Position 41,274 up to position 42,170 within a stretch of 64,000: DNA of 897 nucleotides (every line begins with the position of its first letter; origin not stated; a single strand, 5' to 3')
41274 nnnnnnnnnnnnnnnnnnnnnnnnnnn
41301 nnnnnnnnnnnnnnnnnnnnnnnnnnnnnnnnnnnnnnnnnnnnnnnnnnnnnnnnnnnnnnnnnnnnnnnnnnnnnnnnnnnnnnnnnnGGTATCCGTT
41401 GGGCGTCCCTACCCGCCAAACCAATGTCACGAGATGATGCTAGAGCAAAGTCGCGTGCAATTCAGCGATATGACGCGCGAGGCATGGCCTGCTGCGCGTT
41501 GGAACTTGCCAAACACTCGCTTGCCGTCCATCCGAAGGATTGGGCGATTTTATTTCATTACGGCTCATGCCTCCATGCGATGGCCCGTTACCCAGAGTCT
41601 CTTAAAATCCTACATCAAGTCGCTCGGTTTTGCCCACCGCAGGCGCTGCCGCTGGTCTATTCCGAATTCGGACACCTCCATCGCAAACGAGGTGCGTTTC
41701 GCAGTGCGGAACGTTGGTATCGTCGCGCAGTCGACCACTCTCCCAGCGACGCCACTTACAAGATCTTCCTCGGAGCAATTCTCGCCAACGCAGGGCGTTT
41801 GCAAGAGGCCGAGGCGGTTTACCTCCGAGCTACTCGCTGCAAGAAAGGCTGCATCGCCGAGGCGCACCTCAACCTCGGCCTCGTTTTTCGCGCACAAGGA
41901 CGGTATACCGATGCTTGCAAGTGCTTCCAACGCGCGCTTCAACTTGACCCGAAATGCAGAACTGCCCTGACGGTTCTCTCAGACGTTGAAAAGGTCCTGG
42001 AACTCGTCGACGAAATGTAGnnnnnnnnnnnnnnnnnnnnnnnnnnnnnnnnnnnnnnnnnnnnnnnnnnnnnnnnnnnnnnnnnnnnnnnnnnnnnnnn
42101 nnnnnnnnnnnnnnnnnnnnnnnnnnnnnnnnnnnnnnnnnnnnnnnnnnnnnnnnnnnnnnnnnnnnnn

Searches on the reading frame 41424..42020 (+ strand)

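Call 68: search_protein_families(library=pfam, proteins=[window:41424-42020:+], max_evalue=0.0001)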
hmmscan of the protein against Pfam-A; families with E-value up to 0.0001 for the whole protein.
window:41424-42020:+ (198 aa): 16 families
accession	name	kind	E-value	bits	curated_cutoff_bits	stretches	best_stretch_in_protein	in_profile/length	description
PF07719.23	TPR_2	-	4.8e-21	73.5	27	1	145-177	1-33/34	Tetratricopeptide repeat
PF13432.12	TPR_16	-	7.9e-19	68.2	32.7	1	82-139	3-60/65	Tetratricopeptide repeat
PF00515.34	TPR_1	-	1.4e-17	63.1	27.8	1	145-178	1-34/34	Tetratricopeptide repeat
PF13424.12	TPR_12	-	2.4e-15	56.9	30.1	1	144-174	2-32/77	Tetratricopeptide repeat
PF13428.12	TPR_14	-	2.6e-15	55.8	23.5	1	146-186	2-42/44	Tetratricopeptide repeat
PF13176.12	TPR_7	-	4.4e-15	54.8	27.9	1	147-177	1-31/36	Tetratricopeptide repeat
PF14559.12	TPR_19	-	2.4e-13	50.6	25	0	88-147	3-61/68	Tetratricopeptide repeat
PF13181.12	TPR_8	-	7e-13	48.1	25.7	1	145-178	1-34/34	Tetratricopeptide repeat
PF13414.12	TPR_11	-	1.5e-11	44.2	26.8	1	152-177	1-26/42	TPR repeat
PF13374.12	TPR_10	-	4.3e-11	42.9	27.5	0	150-174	7-31/42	Tetratricopeptide repeat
PF13431.12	TPR_17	-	6.9e-09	35.7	24.4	0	28-60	1-33/34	Tetratricopeptide repeat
PF13174.12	TPR_6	-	2.2e-07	31.5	26.3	0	146-177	1-32/33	Tetratricopeptide repeat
PF12895.13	ANAPC3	-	4.5e-06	27.3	27.2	0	83-135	30-81/82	Anaphase-promoting complex, cyclosome, subunit 3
PF13371.12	TPR_9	-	2.3e-05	24.7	35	0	116-184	1-68/73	Tetratricopeptide repeat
PF21545.3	T7SS_EccA1_N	-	4.7e-05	23.3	27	0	110-187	168-246/272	T7SS, ESX-1 secretion system protein EccA1, N-terminal domain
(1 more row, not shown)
